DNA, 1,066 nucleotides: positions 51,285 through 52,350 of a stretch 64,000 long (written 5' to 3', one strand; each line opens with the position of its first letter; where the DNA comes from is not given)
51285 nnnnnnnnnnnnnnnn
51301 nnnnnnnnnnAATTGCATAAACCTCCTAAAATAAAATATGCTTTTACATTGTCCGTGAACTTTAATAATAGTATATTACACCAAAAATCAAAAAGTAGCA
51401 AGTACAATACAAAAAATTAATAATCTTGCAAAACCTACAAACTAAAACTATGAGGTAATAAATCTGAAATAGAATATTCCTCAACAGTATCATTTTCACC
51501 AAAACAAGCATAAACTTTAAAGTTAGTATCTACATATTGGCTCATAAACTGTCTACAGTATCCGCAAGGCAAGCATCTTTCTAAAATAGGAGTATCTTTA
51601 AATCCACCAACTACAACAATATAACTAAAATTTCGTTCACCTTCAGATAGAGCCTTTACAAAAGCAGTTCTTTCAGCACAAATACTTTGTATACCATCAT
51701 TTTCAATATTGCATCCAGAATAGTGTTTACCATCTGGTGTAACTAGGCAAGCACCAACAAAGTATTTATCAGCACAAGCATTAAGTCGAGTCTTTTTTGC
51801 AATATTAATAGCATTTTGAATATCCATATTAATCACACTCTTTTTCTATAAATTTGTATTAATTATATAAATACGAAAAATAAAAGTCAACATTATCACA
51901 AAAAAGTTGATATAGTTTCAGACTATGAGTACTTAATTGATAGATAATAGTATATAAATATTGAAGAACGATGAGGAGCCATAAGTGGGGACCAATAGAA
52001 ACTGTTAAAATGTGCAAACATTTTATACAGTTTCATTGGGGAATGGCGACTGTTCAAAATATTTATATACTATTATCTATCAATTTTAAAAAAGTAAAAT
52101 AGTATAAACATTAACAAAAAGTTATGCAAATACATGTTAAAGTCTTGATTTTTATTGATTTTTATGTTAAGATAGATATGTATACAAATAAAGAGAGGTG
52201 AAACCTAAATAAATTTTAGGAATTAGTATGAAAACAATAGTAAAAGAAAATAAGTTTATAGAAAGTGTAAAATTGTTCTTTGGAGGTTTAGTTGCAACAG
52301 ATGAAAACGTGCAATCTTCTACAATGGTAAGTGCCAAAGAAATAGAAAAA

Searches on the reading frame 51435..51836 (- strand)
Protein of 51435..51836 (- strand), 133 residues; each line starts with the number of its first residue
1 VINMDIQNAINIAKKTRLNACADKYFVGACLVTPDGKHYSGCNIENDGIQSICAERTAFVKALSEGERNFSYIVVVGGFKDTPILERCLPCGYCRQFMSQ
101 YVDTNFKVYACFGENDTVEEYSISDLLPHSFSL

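Call 28: find_encoding_contigs(protein=window:51435-51836:-, flank=10000, max_places=10)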
Protein window:51435-51836:- (133 aa): no gene with exactly this product is on record in the collection.

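Call 44: find_encoding_contigs(protein=window:51435-51827:-, flank=3000, max_places=10)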
Protein window:51435-51827:- (130 aa): 6 contigs read that carry it; 3 places shown.
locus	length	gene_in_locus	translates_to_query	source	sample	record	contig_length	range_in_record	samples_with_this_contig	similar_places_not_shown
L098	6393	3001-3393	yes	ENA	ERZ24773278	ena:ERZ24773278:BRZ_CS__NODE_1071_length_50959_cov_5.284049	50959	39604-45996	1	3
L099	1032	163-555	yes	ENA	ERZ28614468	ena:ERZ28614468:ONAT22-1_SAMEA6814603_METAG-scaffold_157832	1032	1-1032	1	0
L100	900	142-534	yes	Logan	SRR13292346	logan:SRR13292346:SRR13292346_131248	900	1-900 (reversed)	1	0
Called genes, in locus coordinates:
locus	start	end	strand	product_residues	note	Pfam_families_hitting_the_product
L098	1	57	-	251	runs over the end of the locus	PF03808:Glyco_tran_WecG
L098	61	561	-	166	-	PF01252:Peptidase_A8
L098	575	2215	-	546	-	-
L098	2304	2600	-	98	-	-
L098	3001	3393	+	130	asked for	PF00383:dCMP_cyt_deam_1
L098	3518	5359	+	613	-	PF13522:GATase_6, PF13537:GATase_7, PF01380:SIS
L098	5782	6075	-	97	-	PF10704:DUF2508 (weak)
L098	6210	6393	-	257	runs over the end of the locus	PF04542:Sigma70_r2, PF04539:Sigma70_r3, PF08281:Sigma70_r4_2 (faint), PF04545:Sigma70_r4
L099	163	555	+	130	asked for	PF00383:dCMP_cyt_deam_1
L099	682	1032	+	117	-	?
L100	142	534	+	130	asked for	PF00383:dCMP_cyt_deam_1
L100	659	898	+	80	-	?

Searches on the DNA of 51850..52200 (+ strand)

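Call 32: search_rna_families(source=window, start=51850, end=52200, threshold=evalue, max_evalue=10)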
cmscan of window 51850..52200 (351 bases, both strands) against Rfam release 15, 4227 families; matches with E-value up to 10: 7.
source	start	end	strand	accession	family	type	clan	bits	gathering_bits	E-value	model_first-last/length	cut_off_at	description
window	51941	52043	+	RF02284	TtnuCD7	Gene; snRNA; snoRNA; CD-box;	-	23.7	90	2.5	1-108/108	no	Tetrahymena snoRNA TtnuCD7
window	51990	52041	-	RF03321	mir-1006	Gene; miRNA;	-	18.9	64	0.57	1-78/78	no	mir-1006 microRNA precursor family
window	51885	51948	-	RF01564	DdR14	Gene; snRNA; snoRNA; CD-box;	-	18.5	80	5.8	1-65/65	no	D. discoideum snoRNA DdR14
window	52094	52117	-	RF01378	CRISPR-DR65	Gene; CRISPR;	-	16.8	43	6.6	1-37/37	no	CRISPR RNA direct repeat element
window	51876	51890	-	RF02162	XIST_A_REPEAT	Gene; sRNA;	-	12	33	7.8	1-37/37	no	XIST RNA A repeat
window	52087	52124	+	RF02422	Bp1_738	Gene; sRNA;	-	11.2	45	5.7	1-208/208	no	Burkholderia sRNA Bp1_Cand738_SIPHT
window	51899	51953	+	RF02422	Bp1_738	Gene; sRNA;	-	11.1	45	6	1-208/208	no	Burkholderia sRNA Bp1_Cand738_SIPHT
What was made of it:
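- On Any Rfam RNA family: In E-value mode on c3 the best hit has E = 0.57, and bit scores are far below the gathering scores (call 32).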

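Call 47: search_dna_similar(query=window:51900-52125:+, collection=plasmids, mode=distant, max_evalue=0.01)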
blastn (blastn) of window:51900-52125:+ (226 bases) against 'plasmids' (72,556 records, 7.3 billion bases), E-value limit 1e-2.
Records with a match: 1; places in all: 1; records where one place covers at least 80% of the query: 0.
Best place of each record, by identity: 60-80% 1.
By first word of the organism name: Candidatus 1.
By predicted mobility (MOB-suite, as given by PLSDB): non-mobilizable 1.
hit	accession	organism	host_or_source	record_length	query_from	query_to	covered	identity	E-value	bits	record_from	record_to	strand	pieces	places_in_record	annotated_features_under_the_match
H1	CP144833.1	Candidatus Stammera capleta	insect metagenome,tissue sample,midgut ...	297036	159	223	29%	78.8%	4e-3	48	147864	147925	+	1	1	record has no annotation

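Call 48: search_dna_similar(query=window:51900-52125:+, collection=phages, mode=distant, max_evalue=0.01)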
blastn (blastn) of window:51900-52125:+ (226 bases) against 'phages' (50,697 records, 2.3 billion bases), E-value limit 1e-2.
No match.
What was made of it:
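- blastn against plasmids gave only one weak partial match, and blastn against phages gave none (calls 47, 48).
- Tried and rejected: blastn 'distant' of the 226-bp c3 region against plasmids and phages: only a weak 62-bp AT-rich chance match in a Stammera plasmid (calls 47, 48).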
